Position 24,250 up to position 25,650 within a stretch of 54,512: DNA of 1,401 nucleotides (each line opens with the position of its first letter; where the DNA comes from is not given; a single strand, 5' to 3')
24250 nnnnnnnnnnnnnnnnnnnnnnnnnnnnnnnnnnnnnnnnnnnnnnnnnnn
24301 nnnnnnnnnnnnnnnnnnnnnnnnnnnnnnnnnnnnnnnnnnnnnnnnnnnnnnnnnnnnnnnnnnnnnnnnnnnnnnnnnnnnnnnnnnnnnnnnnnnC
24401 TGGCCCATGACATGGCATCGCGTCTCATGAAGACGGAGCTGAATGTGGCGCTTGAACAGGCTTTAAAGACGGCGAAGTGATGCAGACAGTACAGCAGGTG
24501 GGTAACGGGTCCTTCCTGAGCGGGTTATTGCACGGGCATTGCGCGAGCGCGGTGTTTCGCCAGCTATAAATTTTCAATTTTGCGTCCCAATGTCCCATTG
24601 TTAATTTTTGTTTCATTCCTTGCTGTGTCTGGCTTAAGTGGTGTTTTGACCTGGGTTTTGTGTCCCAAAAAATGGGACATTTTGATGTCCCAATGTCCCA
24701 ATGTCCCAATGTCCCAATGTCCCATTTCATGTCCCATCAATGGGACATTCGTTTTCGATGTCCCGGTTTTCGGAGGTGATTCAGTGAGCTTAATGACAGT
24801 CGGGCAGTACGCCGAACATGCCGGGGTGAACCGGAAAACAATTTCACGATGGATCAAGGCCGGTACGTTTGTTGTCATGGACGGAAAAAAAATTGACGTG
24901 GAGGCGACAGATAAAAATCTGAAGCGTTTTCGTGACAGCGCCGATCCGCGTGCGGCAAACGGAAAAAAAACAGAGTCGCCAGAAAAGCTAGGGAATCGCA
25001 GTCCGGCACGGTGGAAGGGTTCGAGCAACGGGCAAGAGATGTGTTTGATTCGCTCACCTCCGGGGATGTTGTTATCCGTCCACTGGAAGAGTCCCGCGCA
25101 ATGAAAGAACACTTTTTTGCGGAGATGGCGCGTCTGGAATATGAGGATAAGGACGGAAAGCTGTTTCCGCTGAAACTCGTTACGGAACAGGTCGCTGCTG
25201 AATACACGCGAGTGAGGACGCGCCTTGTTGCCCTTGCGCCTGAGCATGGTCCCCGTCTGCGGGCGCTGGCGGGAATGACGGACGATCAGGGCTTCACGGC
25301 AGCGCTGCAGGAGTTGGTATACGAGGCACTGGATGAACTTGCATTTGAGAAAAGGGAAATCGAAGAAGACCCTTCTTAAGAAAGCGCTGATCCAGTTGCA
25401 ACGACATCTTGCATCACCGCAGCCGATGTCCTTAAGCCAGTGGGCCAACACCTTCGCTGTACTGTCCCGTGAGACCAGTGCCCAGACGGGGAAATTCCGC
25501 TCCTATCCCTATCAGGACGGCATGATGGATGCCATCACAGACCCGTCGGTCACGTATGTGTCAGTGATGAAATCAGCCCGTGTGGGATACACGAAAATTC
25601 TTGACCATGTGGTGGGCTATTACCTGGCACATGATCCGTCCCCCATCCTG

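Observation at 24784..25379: Small terminase interrupted by a -1 frameshift at an A8 tract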

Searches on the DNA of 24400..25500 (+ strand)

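Call 4: search_dna_similar(query=window:24560-25480:+, collection=ecoli_genomes, mode=near, max_rows=40)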
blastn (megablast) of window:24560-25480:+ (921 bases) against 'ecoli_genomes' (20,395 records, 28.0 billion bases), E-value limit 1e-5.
Records with a match: 9; places in all: 15; records where one place covers at least 80% of the query: 1.
Genomes with a match: 9 of 5426; with a place that covers at least 80% of the query: 1. Places per genome that has any: lowest 1, median 1, highest 3. On chromosomes: 15 places; on plasmids: 0.
Best place of each record, by identity: 80-90% 4; 60-80% 5.
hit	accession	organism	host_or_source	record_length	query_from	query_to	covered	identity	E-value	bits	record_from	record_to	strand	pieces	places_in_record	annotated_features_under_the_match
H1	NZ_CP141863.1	Escherichia coli strain numer 3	Pigeons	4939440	3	921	100%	89.7%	0e+0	1157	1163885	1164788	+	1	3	hypothetical protein | phage terminase large subunit family protein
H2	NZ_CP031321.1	Escherichia coli strain ST2350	Homo sapiens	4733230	575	921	38%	79.0%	8e-59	237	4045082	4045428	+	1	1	hypothetical protein | phage terminase large subunit family protein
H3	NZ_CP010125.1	Escherichia coli strain C8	cow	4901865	575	921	38%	79.0%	8e-59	237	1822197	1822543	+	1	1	hypothetical protein | phage terminase large subunit family protein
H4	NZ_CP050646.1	Escherichia coli strain PapM-36-2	Papio papio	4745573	581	921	37%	78.7%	2e-55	226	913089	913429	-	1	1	RNA polymerase subunit sigma-70 | phage terminase large subunit family protein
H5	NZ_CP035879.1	Escherichia coli strain DS26-1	Homo sapiens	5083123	581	921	37%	78.4%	8e-54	220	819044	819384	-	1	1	RNA polymerase subunit sigma-70 | phage terminase large subunit family protein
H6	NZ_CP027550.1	Escherichia coli strain 2015C-4136CT1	Homo sapiens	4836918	640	921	31%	80.1%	2e-49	206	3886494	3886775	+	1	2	hypothetical protein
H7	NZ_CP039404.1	Escherichia coli strain 377323_2f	Homo sapiens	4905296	640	921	31%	80.1%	2e-49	206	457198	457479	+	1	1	hypothetical protein | phage terminase large subunit family protein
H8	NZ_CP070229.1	Escherichia coli strain EC12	Homo sapiens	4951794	640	921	31%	80.1%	2e-49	206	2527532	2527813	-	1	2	hypothetical protein | phage terminase large subunit family protein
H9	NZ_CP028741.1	Escherichia coli strain A34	Genetta maculata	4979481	6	165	17%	79.0%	8e-19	104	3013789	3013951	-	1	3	none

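Call 5: search_dna_similar(query=window:24560-25480:+, collection=phages, mode=distant, max_rows=40)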
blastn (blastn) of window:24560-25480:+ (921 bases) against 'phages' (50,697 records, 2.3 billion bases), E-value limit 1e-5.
No match.
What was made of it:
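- Tried and rejected: The phage GenBank collection gave no match even in distant mode (call 5).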

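Call 6: get_annotated_region(hit=H1, flank=3000)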
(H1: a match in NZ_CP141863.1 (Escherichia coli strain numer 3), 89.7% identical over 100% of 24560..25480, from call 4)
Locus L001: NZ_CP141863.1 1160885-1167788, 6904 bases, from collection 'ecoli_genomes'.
description: Escherichia coli strain numer 3 chromosome, complete genome
organism: Escherichia coli strain numer 3 (NCBI taxid 562)
replicon: chromosome; assembly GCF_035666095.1
host: Pigeons; source: -; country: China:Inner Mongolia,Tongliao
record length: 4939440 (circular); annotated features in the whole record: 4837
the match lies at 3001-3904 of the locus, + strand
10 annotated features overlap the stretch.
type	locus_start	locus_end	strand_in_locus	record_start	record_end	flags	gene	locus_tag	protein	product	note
CDS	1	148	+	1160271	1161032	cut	-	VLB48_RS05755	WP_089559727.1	enterotoxin A family protein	-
CDS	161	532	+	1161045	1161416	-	-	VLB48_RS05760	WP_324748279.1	Heat-labile enterotoxin IIA, B chain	-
CDS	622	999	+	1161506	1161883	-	-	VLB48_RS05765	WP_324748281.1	M15 family metallopeptidase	-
CDS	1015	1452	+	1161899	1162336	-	-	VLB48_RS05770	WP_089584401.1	lysis protein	-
CDS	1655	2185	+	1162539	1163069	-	-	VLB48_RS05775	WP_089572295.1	KilA-N domain-containing protein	-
CDS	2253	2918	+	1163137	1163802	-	-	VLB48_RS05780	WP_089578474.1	hypothetical protein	-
CDS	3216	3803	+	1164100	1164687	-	-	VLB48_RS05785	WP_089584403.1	hypothetical protein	-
CDS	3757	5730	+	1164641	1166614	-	-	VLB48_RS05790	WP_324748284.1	phage terminase large subunit family protein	-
CDS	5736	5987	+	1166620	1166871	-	gpW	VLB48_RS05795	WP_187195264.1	gpW family head-tail joining protein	-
CDS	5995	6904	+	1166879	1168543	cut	-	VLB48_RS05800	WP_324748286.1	phage portal protein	-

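Call 7: get_annotated_region(hit=H2, flank=2000)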
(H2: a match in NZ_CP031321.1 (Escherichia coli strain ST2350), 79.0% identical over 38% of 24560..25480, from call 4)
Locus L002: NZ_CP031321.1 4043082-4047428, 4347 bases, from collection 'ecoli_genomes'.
description: Escherichia coli strain ST2350 isolate Es_ST2350_SE1_NDM_03_2018 chromosome, complete genome
organism: Escherichia coli strain ST2350 (NCBI taxid 562)
replicon: chromosome; assembly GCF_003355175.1
host: Homo sapiens; source: rectal swab; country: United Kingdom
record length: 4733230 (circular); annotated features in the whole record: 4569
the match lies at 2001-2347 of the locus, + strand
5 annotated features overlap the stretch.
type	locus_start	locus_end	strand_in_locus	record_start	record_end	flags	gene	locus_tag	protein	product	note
CDS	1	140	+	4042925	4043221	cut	-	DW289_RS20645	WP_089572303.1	hypothetical protein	-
CDS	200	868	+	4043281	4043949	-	-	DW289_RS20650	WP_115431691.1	hypothetical protein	-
CDS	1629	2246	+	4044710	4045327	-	-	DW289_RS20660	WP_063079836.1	hypothetical protein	-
CDS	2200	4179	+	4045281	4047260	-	-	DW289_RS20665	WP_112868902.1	phage terminase large subunit family protein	-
CDS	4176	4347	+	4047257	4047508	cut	gpW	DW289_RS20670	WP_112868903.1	gpW family head-tail joining protein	-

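Call 8: get_annotated_region(hit=H4, flank=2000)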
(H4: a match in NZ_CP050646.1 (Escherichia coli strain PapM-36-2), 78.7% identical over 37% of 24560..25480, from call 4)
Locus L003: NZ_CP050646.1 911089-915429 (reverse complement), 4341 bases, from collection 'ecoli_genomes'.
description: Escherichia coli strain PapM-36-2 chromosome, complete genome
organism: Escherichia coli strain PapM-36-2 (NCBI taxid 562)
replicon: chromosome; assembly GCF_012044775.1
host: Papio papio; source: stool; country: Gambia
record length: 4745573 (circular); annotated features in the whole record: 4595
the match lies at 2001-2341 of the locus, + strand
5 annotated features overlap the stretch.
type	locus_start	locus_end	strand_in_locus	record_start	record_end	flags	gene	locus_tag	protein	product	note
CDS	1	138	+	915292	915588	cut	-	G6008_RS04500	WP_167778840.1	hypothetical protein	-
CDS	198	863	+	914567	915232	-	-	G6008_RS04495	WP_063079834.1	hypothetical protein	-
CDS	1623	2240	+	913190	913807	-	-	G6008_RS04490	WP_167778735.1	RNA polymerase subunit sigma-70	-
CDS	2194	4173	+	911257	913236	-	-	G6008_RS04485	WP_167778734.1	phage terminase large subunit family protein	-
CDS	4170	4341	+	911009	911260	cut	gpW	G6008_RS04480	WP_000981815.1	gpW family head-tail joining protein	-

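Call 68: search_rna_families(source=window, start=24400, end=25500, threshold=evalue, max_evalue=1)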
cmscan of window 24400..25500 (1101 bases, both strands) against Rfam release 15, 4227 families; matches with E-value up to 1: 0.
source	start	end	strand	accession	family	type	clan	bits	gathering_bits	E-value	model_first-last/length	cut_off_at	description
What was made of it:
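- On Programmed -1 ribosomal frameshift site: No Rfam match (call 68).
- There is no Shine-Dalgarno-like stimulator upstream and no Rfam match (call 68).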

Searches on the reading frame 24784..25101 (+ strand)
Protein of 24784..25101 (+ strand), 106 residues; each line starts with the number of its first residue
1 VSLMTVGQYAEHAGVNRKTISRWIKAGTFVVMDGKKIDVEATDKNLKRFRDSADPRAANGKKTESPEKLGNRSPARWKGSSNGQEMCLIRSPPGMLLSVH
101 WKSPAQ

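Call 13: search_protein_families(library=pfam, proteins=[window:24793-25101:+], max_evalue=1)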
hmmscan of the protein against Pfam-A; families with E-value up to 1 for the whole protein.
seq(103 aa): 7 families
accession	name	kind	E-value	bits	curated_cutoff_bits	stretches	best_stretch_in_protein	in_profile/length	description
PF12728.13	HTH_17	-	0.0014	19.3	27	1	1-28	2-30/51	Helix-turn-helix domain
PF13518.12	HTH_28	-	0.026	15.1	25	1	2-22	14-34/52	Helix-turn-helix domain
PF13411.12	MerR_1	-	0.035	14.7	21.6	1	1-30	1-30/69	MerR HTH family regulatory protein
PF07037.17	YfeC-like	-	0.085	13.6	22.9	1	1-24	1-24/122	Transcription regulator YfeC-like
PF13022.12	HTH_Tnp_1_2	-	0.094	13.3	27.9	1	1-33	27-59/122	Helix-turn-helix of insertion element transposase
PF06636.16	DUF1157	-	0.14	11.4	22.7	1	17-49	112-146/370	Protein of unknown function (DUF1157)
PF13384.12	HTH_23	-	0.17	12.2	24.6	1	7-23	24-40/50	Homeodomain-like domain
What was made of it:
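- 24784..24970 (+): terS N-terminal segment: winged helix-turn-helix domain plus the start of the linker (alternative start ATG 24793), ending in the A run. Weak Pfam HTH_17 and MerR_1 hits (call 13).
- On Small terminase subunit, PHROG 57 family: Pfam HTH_17 at E=0.0014 and MerR_1 at E=0.035, both below curated cut-offs (call 13).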

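Call 14: search_protein_families(library=phrogs, proteins=[window:24793-25101:+], max_evalue=0.01)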
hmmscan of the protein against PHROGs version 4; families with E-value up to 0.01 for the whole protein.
seq(103 aa): 2 families
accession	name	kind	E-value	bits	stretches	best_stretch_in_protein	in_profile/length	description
phrog_57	-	head and packaging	7.6e-11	43.2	1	1-64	13-76/199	terminase small subunit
phrog_66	-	integration and excision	4.8e-05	24.2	1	1-66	94-159/412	excisionase and transcriptional regulator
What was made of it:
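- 24784..24970 (+): Matches PHROG 57 positions 13-76 at E=7.6e-11 (call 14).
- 24971..25104 (+): Out-of-frame tail of the N-terminal ORF: 43 non-homologous codons, then stop at 25102-25104. This tail matches no profile in calls 13-14.
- Checked: The two pieces match adjoining parts of one family profile, PHROG 57 'terminase small subunit' (call 14).
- Both pieces map to adjoining parts of one family profile (call 14).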

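Call 15: find_encoding_contigs(protein=window:24793-25101:+, flank=3000, max_places=10)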
Protein seq(103 aa) (103 aa): no gene with exactly this product is on record in the collection.

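Call 38: find_encoding_contigs(protein=window:24784-25101:+, flank=10000, max_places=10)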
Protein seq(106 aa) (106 aa): no gene with exactly this product is on record in the collection.
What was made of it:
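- The window's own 103-aa and 106-aa N-terminal products are on record nowhere among 153 billion gene positions (calls 15, 38).
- Tried and rejected: Look-ups of the window's exact N-terminal product with either start codon found nothing (calls 15, 38).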

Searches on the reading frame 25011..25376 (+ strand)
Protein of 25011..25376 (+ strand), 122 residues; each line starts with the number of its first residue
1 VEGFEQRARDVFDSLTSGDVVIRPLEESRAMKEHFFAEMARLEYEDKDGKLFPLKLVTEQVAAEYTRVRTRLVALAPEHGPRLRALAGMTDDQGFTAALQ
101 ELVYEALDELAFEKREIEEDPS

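Call 13: search_protein_families(library=pfam, proteins=[window:25011-25376:+], max_evalue=1)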
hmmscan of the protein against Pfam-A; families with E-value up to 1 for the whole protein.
seq(122 aa): 2 families
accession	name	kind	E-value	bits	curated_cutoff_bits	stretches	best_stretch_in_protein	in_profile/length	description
PF07278.17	DUF1441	-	0.0098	16.2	35.1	1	32-93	69-126/147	Protein of unknown function (DUF1441)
PF02606.20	LpxK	-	0.12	11.9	27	1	9-113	170-260/328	Tetraacyldisaccharide-1-P 4'-kinase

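Call 14: search_protein_families(library=phrogs, proteins=[window:25011-25376:+], max_evalue=0.01)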
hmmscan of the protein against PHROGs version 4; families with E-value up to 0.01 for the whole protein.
seq(122 aa): 1 family
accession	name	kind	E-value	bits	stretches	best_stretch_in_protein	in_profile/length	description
phrog_57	-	head and packaging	2.7e-12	47.9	1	19-119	82-178/199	terminase small subunit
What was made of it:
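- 24971..25379 (+): terS linker remainder and conserved helical C-terminal domain, in the -1 frame (open from 24936; first start codon GTG 25011; stop TAA 25377-25379). Matches PHROG 57 positions 82-178 at E=2.7e-12 (call 14).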

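Call 16: find_encoding_contigs(protein=window:25011-25376:+, flank=3000, max_places=10)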
Protein seq(122 aa) (122 aa): 2 contigs read that carry it; 2 places shown.
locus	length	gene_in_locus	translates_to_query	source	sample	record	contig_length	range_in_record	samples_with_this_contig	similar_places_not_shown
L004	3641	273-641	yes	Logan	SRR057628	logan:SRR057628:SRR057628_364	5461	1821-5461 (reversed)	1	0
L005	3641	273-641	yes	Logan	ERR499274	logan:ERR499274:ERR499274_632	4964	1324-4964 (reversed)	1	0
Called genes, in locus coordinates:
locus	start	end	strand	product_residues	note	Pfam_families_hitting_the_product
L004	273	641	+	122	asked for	-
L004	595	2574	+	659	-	PF05876:GpA_ATPase, PF20454:GpA_nuclease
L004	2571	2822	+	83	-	PF02831:gpW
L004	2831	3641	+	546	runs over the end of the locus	PF05136:Phage_portal_2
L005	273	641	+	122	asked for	-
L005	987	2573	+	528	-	PF05876:GpA_ATPase, PF20454:GpA_nuclease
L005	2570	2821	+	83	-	PF02831:gpW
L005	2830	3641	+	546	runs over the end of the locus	PF05136:Phage_portal_2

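Call 71: find_encoding_contigs(protein=window:25011-25376:+, flank=10000, max_places=3)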
Protein seq(122 aa) (122 aa): 2 contigs read that carry it; 2 places shown.
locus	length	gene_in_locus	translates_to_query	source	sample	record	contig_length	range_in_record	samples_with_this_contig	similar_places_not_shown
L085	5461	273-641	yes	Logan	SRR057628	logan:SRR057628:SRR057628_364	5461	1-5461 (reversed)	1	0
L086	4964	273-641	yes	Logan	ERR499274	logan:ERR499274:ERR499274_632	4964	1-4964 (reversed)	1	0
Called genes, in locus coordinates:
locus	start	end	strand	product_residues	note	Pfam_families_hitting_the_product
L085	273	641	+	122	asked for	-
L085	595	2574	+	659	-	PF05876:GpA_ATPase, PF20454:GpA_nuclease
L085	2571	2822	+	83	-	PF02831:gpW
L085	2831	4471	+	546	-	PF05136:Phage_portal_2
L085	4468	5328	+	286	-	PF25145:NfeD1b_N (weak), PF01343:Peptidase_S49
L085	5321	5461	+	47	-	?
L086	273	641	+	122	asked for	-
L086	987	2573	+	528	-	PF05876:GpA_ATPase, PF20454:GpA_nuclease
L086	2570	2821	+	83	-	PF02831:gpW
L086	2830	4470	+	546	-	PF05136:Phage_portal_2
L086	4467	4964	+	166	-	?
